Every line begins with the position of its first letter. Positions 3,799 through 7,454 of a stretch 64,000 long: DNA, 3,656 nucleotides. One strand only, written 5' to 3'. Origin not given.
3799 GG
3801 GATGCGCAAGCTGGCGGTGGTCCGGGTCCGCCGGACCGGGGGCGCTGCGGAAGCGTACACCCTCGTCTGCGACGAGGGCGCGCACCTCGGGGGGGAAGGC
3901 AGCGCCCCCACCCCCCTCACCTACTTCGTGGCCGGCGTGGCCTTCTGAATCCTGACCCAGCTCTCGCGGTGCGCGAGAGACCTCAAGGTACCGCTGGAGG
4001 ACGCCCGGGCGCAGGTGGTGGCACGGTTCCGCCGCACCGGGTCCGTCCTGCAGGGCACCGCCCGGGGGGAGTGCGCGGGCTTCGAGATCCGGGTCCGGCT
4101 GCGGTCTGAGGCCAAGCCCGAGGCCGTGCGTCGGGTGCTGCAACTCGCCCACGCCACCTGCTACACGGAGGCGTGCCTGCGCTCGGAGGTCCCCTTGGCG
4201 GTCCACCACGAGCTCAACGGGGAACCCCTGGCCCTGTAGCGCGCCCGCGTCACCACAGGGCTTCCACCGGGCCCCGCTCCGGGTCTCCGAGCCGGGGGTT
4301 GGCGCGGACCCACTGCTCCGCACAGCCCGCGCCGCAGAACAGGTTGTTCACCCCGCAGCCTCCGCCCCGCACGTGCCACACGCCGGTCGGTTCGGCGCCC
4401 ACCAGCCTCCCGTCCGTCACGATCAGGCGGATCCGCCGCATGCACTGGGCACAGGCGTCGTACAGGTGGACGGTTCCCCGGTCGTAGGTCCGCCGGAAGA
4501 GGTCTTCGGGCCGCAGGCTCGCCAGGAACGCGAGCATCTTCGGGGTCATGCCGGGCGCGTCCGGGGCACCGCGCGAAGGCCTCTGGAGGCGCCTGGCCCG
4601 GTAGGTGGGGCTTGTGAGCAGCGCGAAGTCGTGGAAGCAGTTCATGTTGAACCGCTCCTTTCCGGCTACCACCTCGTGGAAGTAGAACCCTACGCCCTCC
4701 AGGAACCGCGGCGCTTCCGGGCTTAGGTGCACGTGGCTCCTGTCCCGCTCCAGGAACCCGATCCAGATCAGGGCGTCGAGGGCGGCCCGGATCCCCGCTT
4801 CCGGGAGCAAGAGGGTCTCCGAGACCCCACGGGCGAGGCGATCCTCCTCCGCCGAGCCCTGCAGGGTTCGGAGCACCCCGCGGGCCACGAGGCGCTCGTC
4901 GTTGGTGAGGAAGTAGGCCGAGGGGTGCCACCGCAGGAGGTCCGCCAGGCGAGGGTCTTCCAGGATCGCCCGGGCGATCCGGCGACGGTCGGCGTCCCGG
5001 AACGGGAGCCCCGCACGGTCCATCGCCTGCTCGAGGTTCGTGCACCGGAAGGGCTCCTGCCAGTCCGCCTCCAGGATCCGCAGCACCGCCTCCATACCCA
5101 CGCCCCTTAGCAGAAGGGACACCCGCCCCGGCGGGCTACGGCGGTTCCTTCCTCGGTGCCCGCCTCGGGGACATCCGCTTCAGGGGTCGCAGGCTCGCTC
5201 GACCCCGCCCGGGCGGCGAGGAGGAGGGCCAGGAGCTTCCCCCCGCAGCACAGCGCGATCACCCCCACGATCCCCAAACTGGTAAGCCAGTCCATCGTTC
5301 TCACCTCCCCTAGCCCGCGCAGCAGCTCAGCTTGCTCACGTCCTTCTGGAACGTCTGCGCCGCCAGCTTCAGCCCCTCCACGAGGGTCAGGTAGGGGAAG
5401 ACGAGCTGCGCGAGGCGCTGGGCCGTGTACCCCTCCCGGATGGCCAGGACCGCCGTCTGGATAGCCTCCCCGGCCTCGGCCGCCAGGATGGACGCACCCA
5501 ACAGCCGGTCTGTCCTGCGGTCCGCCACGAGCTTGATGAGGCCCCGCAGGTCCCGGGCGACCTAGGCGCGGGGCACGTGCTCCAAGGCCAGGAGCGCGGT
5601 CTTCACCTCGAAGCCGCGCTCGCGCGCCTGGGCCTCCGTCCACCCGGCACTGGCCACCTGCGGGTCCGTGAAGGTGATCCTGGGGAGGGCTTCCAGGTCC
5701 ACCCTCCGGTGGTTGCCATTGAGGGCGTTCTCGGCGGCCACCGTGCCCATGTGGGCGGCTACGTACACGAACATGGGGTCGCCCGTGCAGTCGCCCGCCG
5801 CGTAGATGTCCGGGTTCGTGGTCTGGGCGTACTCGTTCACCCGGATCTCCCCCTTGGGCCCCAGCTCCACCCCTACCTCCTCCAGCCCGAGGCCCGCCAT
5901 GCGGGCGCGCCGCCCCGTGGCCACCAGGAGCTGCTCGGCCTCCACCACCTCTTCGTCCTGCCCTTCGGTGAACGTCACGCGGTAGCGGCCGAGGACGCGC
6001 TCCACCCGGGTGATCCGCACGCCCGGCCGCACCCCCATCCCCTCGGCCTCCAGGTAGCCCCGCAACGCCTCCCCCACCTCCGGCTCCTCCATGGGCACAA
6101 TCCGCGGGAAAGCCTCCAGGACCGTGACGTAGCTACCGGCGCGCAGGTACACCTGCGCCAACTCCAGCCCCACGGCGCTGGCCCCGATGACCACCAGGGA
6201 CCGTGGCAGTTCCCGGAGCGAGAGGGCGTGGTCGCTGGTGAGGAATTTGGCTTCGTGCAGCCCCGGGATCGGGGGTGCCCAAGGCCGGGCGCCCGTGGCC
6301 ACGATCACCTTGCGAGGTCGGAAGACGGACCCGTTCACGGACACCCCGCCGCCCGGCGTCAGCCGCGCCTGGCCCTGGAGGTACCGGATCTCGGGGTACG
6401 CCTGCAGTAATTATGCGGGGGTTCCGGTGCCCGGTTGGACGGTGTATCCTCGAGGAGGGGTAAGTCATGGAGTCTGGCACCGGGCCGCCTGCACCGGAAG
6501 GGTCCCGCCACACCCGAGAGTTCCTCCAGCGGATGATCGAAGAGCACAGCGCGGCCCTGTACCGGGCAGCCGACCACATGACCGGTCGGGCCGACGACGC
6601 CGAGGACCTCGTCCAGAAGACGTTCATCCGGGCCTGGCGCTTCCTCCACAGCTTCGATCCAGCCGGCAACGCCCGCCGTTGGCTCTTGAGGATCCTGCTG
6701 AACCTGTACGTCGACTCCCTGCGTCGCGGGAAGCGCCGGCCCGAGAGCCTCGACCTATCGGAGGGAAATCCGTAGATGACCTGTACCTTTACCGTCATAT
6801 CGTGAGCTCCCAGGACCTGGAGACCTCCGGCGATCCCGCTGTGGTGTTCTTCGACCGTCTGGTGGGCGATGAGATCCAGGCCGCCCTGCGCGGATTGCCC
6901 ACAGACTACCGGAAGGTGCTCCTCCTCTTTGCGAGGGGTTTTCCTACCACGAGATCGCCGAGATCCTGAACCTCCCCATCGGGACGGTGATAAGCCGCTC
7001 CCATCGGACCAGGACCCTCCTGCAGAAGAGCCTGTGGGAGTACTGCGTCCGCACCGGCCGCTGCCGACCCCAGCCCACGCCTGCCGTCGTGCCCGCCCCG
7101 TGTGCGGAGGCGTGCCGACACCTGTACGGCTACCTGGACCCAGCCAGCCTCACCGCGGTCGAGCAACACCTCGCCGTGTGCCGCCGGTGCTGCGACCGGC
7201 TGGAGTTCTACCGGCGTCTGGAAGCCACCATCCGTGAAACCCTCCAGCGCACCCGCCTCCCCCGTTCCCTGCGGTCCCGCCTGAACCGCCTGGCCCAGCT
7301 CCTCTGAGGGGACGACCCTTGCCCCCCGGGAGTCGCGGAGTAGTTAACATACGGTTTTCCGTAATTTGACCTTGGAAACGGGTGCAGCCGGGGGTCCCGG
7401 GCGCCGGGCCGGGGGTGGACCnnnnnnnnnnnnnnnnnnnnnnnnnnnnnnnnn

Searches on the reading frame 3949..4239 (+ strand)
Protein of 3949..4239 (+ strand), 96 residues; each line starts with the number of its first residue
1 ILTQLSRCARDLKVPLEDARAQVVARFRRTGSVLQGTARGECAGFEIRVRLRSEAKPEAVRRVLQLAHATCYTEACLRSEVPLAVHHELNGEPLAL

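Call 50: search_protein_families(library=pfam, proteins=[window:3949-4239:+], max_evalue=0.001)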
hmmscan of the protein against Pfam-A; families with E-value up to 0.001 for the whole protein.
window:3949-4239:+ (96 aa): 1 family
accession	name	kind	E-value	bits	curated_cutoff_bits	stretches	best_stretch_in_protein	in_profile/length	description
PF02566.24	OsmC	-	0.00012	22.8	27.5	1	3-84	22-98/100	OsmC-like protein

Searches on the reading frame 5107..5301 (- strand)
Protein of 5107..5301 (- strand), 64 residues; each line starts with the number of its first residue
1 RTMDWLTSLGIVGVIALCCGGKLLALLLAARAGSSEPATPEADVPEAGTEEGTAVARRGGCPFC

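Call 50: search_protein_families(library=pfam, proteins=[window:5107-5301:-], max_evalue=0.001)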
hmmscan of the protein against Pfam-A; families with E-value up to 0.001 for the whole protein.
window:5107-5301:- (64 aa): 0 families

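Call 82: search_protein_families(library=ncbifam, proteins=[window:5107-5301:-], max_evalue=0.01)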
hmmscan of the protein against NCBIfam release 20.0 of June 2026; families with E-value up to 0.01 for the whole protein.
window:5107-5301:- (64 aa): 0 families

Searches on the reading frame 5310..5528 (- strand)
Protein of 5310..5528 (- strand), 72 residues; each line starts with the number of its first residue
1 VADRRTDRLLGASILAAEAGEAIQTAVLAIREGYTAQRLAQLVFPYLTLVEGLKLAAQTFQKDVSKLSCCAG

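Call 50: search_protein_families(library=pfam, proteins=[window:5310-5528:-], max_evalue=0.001)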
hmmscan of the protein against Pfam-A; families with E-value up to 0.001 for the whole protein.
window:5310-5528:- (72 aa): 1 family
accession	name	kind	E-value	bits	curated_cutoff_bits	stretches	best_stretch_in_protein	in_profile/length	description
PF02852.28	Pyr_redox_dim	-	2.9e-10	40.8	25.3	1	2-56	55-109/110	Pyridine nucleotide-disulphide oxidoreductase, dimerisation domain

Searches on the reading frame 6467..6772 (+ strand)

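Call 4: search_protein_families(library=pfam, proteins=[window:6467-6772:+], max_evalue=0.1)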
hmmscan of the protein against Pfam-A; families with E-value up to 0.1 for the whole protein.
window:6467-6772:+ (102 aa): 3 families
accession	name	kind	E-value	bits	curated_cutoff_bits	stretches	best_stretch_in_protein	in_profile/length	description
PF04542.20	Sigma70_r2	-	1.9e-17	63.3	24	1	23-91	1-71/71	Sigma-70 region 2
PF22029.2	PhyR_sigma2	-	0.00015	22.1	27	1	30-77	7-54/55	Sigma2 domain of PhyR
PF23433.1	DUF7119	-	0.1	12.9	30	0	28-63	38-73/141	Family of unknown function (DUF7119)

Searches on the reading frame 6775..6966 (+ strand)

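Call 4: search_protein_families(library=pfam, proteins=[window:6775-6966:+], max_evalue=0.1)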
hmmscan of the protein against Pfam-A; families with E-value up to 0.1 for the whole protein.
window:6775-6966:+ (64 aa): 1 family
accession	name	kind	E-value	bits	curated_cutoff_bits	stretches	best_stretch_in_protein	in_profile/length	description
PF08281.18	Sigma70_r4_2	-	0.0033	17.5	25.7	1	32-52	2-22/54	Sigma-70, region 4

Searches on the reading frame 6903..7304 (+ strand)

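Call 4: search_protein_families(library=pfam, proteins=[window:6903-7304:+], max_evalue=0.1)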
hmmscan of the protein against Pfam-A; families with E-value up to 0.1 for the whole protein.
window:6903-7304:+ (134 aa): 3 families
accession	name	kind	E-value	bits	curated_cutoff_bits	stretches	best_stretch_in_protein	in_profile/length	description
PF08281.18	Sigma70_r4_2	-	1e-05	25.5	25.7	1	11-39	25-53/54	Sigma-70, region 4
PF04545.22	Sigma70_r4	-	0.00053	19.9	24.1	1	11-41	19-49/50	Sigma-70, region 4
PF13490.11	zf-HC2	-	0.016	15.7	22.2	0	78-96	16-34/35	Putative zinc-finger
